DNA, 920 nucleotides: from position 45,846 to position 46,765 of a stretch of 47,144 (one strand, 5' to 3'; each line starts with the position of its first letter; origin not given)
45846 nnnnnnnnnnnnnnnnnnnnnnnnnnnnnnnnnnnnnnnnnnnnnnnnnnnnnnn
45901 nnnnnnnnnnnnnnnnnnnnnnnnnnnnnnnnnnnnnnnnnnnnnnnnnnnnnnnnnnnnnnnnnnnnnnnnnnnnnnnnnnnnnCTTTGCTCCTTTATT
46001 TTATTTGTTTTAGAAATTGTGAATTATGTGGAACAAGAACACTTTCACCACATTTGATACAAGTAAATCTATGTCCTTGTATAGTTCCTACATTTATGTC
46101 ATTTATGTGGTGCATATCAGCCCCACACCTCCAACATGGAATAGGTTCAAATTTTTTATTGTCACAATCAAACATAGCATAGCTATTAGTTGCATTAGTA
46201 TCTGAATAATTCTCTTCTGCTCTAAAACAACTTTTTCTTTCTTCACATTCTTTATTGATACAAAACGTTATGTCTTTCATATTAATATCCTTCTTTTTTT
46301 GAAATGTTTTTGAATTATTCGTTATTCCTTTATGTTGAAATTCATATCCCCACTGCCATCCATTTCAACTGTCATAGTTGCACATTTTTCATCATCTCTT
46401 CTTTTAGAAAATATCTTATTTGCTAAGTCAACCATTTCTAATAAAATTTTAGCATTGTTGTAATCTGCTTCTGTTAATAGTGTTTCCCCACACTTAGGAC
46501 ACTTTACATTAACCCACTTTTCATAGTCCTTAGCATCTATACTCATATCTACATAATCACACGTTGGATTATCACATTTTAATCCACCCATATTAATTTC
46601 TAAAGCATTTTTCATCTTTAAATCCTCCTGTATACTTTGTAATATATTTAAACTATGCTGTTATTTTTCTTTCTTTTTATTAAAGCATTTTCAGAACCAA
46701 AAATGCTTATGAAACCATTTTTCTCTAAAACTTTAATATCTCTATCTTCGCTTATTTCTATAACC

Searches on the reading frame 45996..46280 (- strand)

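Call 15: search_protein_families(library=pfam, max_evalue=0.01, proteins=[window:45996-46280:-])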
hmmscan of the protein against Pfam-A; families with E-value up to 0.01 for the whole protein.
window:45996-46280:- (94 aa): 1 family
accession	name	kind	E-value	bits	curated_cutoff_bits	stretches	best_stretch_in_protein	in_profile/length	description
PF09855.14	Zn_ribbon_13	-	0.0075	16.9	23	0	30-53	19-42/63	Nucleic-acid-binding protein containing Zn-ribbon domain (DUF2082)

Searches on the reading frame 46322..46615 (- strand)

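Call 15: search_protein_families(library=pfam, max_evalue=0.01, proteins=[window:46322-46615:-])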
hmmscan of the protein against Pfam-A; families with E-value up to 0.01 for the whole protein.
window:46322-46615:- (97 aa): 2 families
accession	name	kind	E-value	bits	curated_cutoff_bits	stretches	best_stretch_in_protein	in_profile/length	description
PF09151.16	DUF1936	-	0.00072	19.7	25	0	13-21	24-32/34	Domain of unknown function (DUF1936)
PF14952.11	zf-tcix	-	0.0067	16.4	31.2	0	11-23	24-36/42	Putative treble-clef, zinc-finger, Zn-binding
